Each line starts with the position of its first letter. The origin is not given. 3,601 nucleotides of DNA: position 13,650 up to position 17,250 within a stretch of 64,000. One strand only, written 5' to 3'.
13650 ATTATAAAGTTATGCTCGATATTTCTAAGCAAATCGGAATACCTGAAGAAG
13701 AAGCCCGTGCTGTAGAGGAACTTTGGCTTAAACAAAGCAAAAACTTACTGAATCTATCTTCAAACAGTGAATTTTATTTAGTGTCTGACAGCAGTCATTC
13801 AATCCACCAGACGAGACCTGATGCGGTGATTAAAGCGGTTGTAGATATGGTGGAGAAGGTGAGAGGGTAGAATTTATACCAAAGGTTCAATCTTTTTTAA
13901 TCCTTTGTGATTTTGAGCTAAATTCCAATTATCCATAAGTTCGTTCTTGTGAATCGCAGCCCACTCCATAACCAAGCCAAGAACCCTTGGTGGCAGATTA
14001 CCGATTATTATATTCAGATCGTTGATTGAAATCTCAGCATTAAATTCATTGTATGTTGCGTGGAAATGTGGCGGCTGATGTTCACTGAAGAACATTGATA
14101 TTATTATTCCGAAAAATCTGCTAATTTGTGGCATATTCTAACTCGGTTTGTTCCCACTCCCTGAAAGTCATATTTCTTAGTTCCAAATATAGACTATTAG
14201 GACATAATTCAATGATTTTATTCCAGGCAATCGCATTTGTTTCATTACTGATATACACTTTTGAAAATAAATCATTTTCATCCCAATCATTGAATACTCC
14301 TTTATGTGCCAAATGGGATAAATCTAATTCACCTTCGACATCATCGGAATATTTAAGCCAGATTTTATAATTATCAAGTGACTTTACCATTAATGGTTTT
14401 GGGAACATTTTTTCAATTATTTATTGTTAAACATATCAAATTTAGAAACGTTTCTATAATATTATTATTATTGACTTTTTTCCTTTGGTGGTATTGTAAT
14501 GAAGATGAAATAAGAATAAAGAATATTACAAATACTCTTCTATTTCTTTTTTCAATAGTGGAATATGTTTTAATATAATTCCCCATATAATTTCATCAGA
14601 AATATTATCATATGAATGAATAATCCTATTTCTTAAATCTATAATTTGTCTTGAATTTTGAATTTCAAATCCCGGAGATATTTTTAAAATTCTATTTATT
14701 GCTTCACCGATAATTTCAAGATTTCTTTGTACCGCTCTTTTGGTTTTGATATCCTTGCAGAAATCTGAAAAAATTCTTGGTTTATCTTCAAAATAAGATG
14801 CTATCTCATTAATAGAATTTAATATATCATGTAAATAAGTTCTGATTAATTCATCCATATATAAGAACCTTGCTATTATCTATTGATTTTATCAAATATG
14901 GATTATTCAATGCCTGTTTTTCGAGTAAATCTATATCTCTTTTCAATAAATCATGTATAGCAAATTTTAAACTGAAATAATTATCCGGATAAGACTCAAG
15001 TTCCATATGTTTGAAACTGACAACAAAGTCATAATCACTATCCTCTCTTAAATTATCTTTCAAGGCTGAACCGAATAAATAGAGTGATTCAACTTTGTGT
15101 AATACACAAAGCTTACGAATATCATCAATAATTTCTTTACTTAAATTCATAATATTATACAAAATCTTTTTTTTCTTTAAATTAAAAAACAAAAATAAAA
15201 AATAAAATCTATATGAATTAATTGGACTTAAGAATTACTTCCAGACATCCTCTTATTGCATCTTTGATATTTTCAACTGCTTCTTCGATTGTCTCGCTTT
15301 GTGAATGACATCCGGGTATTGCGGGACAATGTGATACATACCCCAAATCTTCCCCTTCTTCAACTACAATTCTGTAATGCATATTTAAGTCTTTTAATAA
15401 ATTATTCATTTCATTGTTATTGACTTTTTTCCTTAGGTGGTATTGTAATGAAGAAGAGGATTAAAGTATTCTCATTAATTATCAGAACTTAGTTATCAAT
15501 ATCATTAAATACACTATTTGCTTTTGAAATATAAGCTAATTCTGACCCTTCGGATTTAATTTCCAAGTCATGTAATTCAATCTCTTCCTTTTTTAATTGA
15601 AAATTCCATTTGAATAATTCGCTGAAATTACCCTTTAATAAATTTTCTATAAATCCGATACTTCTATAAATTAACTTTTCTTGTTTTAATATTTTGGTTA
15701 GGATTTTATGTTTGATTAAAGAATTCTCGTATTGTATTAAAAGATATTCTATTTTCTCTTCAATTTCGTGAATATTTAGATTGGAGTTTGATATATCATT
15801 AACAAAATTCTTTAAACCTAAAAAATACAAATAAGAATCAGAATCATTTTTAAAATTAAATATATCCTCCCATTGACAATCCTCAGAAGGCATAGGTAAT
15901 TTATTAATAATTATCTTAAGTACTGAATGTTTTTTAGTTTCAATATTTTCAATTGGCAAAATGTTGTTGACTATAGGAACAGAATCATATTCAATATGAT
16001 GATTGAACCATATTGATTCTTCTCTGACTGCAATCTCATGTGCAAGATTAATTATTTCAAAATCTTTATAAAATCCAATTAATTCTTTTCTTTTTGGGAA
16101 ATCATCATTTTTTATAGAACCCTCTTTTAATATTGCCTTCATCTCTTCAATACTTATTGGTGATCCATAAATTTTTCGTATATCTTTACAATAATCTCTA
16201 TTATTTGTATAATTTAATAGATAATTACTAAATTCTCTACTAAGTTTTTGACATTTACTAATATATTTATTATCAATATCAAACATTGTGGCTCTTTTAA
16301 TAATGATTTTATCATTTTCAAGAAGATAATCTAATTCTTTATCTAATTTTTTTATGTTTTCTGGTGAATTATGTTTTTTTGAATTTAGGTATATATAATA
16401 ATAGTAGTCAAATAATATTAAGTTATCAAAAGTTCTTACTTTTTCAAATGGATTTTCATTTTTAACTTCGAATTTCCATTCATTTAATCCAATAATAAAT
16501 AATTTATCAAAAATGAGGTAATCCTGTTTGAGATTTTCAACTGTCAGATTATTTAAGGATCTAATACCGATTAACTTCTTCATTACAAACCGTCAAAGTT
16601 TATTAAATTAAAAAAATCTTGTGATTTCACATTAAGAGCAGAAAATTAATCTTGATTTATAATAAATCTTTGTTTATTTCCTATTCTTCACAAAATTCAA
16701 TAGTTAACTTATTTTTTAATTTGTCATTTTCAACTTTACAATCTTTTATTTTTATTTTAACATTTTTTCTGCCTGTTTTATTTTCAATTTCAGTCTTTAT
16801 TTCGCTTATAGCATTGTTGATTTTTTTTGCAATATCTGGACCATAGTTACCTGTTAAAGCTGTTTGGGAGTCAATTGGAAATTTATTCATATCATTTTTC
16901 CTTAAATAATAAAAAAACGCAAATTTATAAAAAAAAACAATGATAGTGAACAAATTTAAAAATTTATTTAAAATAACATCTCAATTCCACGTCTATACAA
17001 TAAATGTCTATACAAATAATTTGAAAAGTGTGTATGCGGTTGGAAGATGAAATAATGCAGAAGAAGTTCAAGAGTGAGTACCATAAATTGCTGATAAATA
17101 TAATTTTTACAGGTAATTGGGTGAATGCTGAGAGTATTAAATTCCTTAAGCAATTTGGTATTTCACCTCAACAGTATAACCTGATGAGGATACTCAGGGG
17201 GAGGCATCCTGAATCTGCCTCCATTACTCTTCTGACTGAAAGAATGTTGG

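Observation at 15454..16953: AT-rich orphan 364-aa gene (+69-aa ORF) bracketed by an 11-bp inverted repeat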

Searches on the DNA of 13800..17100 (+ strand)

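Call 20: search_dna_similar(query=window:13800-17100:+, collection=phages, mode=distant)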
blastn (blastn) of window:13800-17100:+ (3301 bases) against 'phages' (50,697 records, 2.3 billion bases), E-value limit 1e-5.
Records with a match: 1; places in all: 1; records where one place covers at least 80% of the query: 0.
Best place of each record, by identity: 80-90% 1.
By first word of the organism name: Caudoviricetes 1.
By host as written in the record: Bos mutus 1.
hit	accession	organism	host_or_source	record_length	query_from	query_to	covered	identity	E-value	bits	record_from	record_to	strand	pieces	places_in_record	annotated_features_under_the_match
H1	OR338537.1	Caudoviricetes sp.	Bos mutus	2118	291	353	2%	81.0%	4e-6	61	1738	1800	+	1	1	none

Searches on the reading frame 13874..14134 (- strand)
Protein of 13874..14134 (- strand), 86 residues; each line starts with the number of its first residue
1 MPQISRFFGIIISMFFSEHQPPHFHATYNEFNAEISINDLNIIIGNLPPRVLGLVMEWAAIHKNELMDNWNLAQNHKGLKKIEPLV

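Call 7: search_protein_families(library=pfam, proteins=[window:13874-14134:-], max_evalue=1)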
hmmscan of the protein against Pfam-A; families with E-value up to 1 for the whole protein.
window:13874-14134:- (86 aa): 1 family
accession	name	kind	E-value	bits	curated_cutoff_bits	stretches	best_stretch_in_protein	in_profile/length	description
PF13711.11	DUF4160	-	3.9e-22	78.7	23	1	9-71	1-65/65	Domain of unknown function (DUF4160)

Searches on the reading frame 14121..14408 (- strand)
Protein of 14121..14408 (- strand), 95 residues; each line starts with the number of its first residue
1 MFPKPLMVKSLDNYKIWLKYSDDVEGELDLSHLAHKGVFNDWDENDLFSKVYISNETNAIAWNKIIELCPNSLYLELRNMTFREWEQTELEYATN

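Call 7: search_protein_families(library=pfam, proteins=[window:14121-14408:-], max_evalue=1)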
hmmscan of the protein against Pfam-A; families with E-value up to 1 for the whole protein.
window:14121-14408:- (95 aa): 1 family
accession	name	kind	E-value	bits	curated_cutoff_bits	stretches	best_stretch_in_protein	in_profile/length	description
PF10387.14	DUF2442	-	1.6e-06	28.7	23.9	1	8-75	4-68/72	Protein of unknown function (DUF2442)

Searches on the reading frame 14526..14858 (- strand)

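Call 7: search_protein_families(library=pfam, proteins=[window:14526-14858:-], max_evalue=1)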
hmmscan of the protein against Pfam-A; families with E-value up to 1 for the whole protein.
window:14526-14858:- (110 aa): 2 families
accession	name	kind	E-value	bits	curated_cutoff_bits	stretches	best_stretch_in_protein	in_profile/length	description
PF01934.22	HepT-like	-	8e-20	71.2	23.5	1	12-108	1-119/120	Ribonuclease HepT-like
PF12358.13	DUF3644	-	0.12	12.3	27.6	1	24-95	56-119/183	Domain of unknown function (DUF3644)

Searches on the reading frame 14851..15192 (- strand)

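Call 7: search_protein_families(library=pfam, proteins=[window:14851-15192:-], max_evalue=1)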
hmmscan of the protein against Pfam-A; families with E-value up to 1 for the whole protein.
window:14851-15192:- (113 aa): 4 families
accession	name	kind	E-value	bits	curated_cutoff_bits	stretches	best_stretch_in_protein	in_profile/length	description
PF18765.7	Polbeta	-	6.9e-14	52.2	26.9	1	25-112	3-88/93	Polymerase beta, Nucleotidyltransferase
PF01909.29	NTP_transf_2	-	1.6e-11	44.9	21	1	27-110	7-92/93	Nucleotidyltransferase domain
PF22600.2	MTPAP-like_central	-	0.0043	17.6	27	1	31-76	37-81/139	Poly(A) RNA polymerase, mitochondrial-like, central palm domain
PF04192.17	Utp21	-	0.074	13.3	30.8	1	9-69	104-165/209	Utp21 specific WD40 associated putative domain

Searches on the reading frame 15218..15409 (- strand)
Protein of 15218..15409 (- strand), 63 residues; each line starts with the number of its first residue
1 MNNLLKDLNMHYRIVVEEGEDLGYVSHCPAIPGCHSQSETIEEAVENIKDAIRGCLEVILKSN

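Call 7: search_protein_families(library=pfam, proteins=[window:15218-15409:-], max_evalue=1)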
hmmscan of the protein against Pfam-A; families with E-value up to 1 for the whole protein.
window:15218-15409:- (63 aa): 2 families
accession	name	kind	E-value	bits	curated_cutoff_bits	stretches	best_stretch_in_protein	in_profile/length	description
PF15919.11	HicB_lk_antitox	-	5.8e-10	39.8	27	1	12-62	1-51/123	HicB_like antitoxin of bacterial toxin-antitoxin system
PF21748.3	UPF0150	-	0.0077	16.6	27.3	1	20-55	16-52/64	UPF0150-like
